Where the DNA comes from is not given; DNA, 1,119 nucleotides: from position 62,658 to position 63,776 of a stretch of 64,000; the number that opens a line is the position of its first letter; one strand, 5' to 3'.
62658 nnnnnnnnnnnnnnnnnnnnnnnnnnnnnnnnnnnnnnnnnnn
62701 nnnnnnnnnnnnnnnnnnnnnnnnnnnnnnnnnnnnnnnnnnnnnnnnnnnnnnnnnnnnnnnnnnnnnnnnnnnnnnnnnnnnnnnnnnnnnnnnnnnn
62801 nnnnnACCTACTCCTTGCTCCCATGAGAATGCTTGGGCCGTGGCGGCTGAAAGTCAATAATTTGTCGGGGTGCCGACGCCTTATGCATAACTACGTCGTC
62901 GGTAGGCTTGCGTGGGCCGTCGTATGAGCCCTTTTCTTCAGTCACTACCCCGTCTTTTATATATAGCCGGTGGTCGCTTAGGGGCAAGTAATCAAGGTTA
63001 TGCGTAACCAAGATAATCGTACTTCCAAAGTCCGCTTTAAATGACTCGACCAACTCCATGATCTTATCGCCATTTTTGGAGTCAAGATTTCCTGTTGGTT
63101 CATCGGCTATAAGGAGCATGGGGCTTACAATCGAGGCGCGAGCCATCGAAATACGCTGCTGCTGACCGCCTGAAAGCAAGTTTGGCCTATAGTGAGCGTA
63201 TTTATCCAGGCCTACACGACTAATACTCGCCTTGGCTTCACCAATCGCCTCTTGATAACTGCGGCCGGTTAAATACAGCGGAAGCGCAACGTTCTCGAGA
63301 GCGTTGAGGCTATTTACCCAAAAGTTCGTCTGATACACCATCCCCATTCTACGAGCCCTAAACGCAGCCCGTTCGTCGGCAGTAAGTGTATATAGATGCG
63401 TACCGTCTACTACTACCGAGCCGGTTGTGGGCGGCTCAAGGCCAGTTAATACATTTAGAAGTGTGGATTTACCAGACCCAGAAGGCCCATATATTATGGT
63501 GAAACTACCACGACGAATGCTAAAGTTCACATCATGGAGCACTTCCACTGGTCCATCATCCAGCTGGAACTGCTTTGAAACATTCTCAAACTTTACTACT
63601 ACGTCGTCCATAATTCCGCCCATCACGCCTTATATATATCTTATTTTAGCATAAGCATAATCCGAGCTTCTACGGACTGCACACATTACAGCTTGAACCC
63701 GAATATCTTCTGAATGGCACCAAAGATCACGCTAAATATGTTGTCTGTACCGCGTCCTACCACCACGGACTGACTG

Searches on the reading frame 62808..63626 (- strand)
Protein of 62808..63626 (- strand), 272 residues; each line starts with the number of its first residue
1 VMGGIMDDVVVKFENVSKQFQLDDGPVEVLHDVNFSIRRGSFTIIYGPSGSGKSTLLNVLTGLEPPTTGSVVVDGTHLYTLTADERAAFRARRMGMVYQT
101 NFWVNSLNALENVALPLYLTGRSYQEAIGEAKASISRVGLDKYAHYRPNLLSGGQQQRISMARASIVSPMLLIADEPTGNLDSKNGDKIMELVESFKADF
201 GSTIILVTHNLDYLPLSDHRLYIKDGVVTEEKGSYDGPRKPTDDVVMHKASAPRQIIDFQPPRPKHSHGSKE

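Call 91: search_protein_families(library=pfam, proteins=[window:62808-63626:-], max_evalue=0.001)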
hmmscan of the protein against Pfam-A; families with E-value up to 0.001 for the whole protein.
window:62808-63626:- (272 aa): 6 families
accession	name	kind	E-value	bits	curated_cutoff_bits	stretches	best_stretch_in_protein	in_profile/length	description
PF00005.33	ABC_tran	-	3.8e-31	108.9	25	1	30-178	1-136/137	ABC transporter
PF13304.12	AAA_21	-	8.8e-07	29.7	27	0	42-62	1-21/304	AAA domain, putative AbiEii toxin, Type IV TA system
PF13555.12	AAA_29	-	3.4e-05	23.9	27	1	32-58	14-40/61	P-loop containing region of AAA domain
PF02463.25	SMC_N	-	5.3e-05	23.2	40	0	41-58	25-42/220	RecF/RecN/SMC N terminal domain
PF13476.12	AAA_23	-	0.00026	22.1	27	1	33-61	15-40/201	AAA domain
PF03193.22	RsgA_GTPase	-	0.00027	21.2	30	1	37-71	104-137/174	RsgA GTPase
